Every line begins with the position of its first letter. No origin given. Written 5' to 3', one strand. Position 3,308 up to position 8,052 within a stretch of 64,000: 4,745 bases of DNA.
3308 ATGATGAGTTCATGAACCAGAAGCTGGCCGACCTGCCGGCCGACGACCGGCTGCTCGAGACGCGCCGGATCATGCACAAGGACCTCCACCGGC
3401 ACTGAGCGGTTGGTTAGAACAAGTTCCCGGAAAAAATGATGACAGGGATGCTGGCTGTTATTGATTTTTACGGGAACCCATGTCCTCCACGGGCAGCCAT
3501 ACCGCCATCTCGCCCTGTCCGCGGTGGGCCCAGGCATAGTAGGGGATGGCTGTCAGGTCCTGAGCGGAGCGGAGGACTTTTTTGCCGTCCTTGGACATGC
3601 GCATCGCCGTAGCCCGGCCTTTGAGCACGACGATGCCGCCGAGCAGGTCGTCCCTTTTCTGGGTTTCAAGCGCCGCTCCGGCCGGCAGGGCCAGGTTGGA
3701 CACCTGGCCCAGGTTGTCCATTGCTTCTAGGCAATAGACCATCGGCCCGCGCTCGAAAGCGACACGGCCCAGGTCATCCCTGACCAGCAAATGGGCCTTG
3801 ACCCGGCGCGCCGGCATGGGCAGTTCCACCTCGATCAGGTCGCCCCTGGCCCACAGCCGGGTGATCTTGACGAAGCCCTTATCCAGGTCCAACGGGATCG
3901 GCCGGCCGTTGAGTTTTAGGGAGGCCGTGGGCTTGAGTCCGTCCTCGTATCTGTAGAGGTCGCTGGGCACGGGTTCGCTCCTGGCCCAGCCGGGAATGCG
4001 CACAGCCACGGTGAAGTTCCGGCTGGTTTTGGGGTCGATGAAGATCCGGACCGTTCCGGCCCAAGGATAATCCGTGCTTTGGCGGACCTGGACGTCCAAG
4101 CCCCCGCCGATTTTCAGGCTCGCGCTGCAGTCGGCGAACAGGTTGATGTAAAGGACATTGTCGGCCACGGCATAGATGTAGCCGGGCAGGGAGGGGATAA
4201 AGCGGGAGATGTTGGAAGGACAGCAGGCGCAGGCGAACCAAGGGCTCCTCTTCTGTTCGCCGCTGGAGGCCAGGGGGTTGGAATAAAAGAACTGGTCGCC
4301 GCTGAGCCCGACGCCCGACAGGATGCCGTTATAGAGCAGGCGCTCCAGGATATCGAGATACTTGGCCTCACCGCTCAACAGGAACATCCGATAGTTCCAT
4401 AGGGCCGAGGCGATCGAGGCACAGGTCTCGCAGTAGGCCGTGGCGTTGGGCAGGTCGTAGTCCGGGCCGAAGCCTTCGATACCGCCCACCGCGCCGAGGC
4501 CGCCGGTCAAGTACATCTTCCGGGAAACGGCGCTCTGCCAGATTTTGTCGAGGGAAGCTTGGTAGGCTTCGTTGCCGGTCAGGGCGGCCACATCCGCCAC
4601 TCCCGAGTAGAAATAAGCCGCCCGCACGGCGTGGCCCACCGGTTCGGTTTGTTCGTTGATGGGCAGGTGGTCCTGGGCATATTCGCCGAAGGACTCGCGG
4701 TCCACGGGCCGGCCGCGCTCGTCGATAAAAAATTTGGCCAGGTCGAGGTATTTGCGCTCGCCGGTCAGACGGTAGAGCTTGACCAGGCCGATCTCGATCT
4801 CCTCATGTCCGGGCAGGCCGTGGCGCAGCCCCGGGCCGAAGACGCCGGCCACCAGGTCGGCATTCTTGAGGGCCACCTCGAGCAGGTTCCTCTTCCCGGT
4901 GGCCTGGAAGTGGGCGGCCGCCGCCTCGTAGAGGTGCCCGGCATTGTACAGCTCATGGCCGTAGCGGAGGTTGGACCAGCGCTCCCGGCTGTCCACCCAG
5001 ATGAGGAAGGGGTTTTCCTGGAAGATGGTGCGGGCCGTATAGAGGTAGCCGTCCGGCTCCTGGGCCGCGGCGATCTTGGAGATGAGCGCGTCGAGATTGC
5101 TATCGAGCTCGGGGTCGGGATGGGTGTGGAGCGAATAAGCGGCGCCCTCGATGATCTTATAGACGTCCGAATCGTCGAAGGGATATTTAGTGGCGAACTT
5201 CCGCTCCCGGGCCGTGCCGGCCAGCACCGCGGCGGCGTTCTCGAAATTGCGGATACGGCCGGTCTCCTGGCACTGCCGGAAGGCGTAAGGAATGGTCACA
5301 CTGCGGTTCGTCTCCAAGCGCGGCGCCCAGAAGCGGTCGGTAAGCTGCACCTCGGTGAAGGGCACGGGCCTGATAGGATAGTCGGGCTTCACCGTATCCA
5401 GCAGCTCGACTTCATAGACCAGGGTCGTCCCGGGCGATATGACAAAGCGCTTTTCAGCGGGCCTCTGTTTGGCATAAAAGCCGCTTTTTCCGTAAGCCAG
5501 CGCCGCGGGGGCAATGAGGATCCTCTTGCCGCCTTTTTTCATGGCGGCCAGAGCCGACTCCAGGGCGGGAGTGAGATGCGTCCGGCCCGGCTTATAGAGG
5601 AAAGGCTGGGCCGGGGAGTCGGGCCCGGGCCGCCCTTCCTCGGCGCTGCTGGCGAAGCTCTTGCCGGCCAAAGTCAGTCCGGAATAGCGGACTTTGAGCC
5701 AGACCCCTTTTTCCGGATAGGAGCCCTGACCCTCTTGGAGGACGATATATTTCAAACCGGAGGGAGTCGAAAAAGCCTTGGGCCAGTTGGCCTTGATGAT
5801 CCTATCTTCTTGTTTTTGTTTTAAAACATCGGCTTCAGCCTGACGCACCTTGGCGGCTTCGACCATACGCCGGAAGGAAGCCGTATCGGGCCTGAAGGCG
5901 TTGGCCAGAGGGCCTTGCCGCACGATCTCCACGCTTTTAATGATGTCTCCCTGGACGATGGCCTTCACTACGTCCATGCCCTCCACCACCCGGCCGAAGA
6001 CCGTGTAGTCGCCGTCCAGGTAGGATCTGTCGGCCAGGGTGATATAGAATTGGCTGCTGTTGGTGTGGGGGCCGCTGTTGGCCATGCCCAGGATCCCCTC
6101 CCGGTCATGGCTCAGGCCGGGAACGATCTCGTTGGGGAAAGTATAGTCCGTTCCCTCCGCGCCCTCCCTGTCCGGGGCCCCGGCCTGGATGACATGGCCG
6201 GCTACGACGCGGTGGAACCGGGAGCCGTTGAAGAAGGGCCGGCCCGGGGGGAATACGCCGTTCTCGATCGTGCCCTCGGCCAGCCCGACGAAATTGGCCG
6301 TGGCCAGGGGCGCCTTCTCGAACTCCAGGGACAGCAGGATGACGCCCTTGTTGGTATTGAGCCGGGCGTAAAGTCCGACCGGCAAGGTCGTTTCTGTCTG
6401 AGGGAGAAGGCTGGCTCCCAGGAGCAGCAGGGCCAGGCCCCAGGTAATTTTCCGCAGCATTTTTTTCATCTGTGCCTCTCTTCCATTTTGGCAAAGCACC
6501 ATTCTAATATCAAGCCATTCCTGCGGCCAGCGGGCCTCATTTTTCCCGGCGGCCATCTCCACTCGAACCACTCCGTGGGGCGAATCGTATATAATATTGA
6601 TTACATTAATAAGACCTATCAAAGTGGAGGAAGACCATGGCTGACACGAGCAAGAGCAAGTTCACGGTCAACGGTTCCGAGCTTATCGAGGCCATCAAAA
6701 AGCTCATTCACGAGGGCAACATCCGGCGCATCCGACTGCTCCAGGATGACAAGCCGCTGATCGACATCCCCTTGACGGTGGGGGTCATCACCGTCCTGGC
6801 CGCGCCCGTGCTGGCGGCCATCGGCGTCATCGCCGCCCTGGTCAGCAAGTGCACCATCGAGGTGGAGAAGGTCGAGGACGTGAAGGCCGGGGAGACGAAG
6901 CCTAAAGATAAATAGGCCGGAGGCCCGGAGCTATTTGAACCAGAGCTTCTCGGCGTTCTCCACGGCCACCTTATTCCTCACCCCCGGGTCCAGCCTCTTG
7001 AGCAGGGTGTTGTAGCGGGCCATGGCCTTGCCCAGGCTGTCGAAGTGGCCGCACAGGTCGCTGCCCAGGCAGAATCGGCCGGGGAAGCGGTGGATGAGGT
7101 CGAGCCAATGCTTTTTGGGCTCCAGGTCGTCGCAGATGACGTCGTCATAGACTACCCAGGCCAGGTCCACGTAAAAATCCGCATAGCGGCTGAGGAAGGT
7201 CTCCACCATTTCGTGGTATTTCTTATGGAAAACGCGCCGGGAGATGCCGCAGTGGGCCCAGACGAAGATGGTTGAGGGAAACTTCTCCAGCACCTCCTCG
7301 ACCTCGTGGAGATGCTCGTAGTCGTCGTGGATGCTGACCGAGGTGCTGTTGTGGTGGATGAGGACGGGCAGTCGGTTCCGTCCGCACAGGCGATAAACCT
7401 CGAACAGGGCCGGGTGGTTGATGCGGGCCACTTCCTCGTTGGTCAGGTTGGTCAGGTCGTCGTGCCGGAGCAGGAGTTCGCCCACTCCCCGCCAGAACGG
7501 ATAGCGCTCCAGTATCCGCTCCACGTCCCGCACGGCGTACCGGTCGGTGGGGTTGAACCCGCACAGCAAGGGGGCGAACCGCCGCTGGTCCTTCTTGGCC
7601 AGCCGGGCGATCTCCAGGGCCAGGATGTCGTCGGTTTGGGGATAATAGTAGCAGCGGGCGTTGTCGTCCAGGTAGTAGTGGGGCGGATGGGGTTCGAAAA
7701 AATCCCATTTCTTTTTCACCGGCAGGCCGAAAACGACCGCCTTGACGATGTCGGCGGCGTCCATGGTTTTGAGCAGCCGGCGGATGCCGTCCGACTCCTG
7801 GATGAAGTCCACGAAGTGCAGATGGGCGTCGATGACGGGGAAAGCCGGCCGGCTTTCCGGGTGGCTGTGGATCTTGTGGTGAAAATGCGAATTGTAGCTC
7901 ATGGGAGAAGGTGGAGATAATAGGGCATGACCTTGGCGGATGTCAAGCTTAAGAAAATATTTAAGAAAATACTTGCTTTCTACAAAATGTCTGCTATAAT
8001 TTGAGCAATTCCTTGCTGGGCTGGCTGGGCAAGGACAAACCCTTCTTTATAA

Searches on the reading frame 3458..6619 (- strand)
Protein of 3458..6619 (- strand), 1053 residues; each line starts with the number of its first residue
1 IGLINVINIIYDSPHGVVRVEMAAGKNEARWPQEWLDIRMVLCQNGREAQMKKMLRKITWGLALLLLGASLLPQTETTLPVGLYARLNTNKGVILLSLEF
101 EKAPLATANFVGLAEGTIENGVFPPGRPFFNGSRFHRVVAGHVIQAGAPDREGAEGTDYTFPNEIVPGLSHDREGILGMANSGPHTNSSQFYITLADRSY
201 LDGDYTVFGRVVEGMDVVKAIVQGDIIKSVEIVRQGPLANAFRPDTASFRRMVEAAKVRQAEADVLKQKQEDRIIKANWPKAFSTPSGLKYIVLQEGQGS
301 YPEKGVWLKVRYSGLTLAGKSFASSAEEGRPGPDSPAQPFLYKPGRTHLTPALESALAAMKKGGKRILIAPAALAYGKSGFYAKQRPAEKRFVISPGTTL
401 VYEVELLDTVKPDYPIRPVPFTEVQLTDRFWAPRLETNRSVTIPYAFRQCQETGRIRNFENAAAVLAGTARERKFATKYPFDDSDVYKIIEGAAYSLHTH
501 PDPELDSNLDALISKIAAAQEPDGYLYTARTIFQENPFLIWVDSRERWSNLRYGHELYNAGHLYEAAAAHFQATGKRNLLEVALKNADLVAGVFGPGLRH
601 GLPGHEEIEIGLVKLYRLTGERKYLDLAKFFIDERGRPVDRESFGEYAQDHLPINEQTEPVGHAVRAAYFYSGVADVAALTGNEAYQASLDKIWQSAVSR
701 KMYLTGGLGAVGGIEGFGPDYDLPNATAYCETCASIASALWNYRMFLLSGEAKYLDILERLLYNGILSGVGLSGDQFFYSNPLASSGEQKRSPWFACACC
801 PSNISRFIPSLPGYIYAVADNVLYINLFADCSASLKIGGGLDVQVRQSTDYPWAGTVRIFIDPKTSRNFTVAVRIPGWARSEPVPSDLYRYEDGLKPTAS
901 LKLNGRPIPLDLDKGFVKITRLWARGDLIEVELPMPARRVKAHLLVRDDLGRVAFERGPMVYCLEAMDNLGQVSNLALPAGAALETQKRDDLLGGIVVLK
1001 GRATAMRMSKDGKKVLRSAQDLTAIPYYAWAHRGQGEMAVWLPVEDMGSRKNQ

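Call 85: search_protein_families(library=pfam, proteins=[window:3458-6619:-], max_evalue=0.00001)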
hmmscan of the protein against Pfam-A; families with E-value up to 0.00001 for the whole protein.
window:3458-6619:- (1053 aa): 5 families
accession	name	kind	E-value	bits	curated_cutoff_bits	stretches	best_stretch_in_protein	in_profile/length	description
PF07944.18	Beta-AFase-like_GH127_cat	-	2.1e-110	369.7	24.9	1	423-812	1-375/376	Beta-L-arabinofuranosidase, GH127 catalytic domain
PF00160.26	Pro_isomerase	-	3.1e-36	125.4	21.7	1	85-227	2-143/159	Cyclophilin type peptidyl-prolyl cis-trans isomerase/CLD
PF20737.2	Glyco_hydro127C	-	2e-24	85.6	23.7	1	938-1043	2-71/71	Glycoside hydrolase family 127 C-terminal domain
PF20736.2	Glyco_hydro127M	-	8.9e-20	71.1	24.2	1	823-935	2-95/95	Beta-L-arabinofuranosidase, GH127 middle domain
PF00254.34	FKBP_C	-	2.8e-12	47.2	21.1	1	302-407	5-94/94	FKBP-type peptidyl-prolyl cis-trans isomerase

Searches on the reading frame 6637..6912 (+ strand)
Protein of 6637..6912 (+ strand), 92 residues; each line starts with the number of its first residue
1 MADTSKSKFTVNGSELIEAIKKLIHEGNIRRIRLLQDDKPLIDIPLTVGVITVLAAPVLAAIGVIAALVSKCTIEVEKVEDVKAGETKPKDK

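Call 3: search_protein_families(library=pfam, proteins=[window:6637-6912:+], max_evalue=1)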
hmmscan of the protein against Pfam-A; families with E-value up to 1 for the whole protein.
window:6637-6912:+ (92 aa): 3 families
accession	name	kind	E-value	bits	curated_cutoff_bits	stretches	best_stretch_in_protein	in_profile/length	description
PF14242.11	DUF4342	-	1e-27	96.4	25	1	4-78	3-81/81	Domain of unknown function (DUF4342)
PF21128.4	MCM4_WHD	-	0.019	15.5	24.4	1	5-30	38-63/75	MCM4, winged helix domain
PF22381.2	Staph_reg_Sar_Rot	-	0.056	14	27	1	8-38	38-67/85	Transcriptional regulator SarA/Rot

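Call 4: search_protein_families(library=ncbifam, proteins=[window:6637-6912:+], max_evalue=1)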
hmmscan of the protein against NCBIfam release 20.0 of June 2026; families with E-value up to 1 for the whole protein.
window:6637-6912:+ (92 aa): 0 families

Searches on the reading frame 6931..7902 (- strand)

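Call 3: search_protein_families(library=pfam, proteins=[window:6931-7902:-], max_evalue=1)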
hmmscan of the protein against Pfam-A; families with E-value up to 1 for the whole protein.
window:6931-7902:- (323 aa): 1 family
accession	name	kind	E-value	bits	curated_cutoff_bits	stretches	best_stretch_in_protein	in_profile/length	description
PF04909.20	Amidohydro_2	-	3e-14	53.9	26.4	1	100-322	68-288/289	Amidohydrolase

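Call 4: search_protein_families(library=ncbifam, proteins=[window:6931-7902:-], max_evalue=1)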
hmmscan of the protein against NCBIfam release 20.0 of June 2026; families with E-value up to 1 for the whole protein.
window:6931-7902:- (323 aa): 0 families
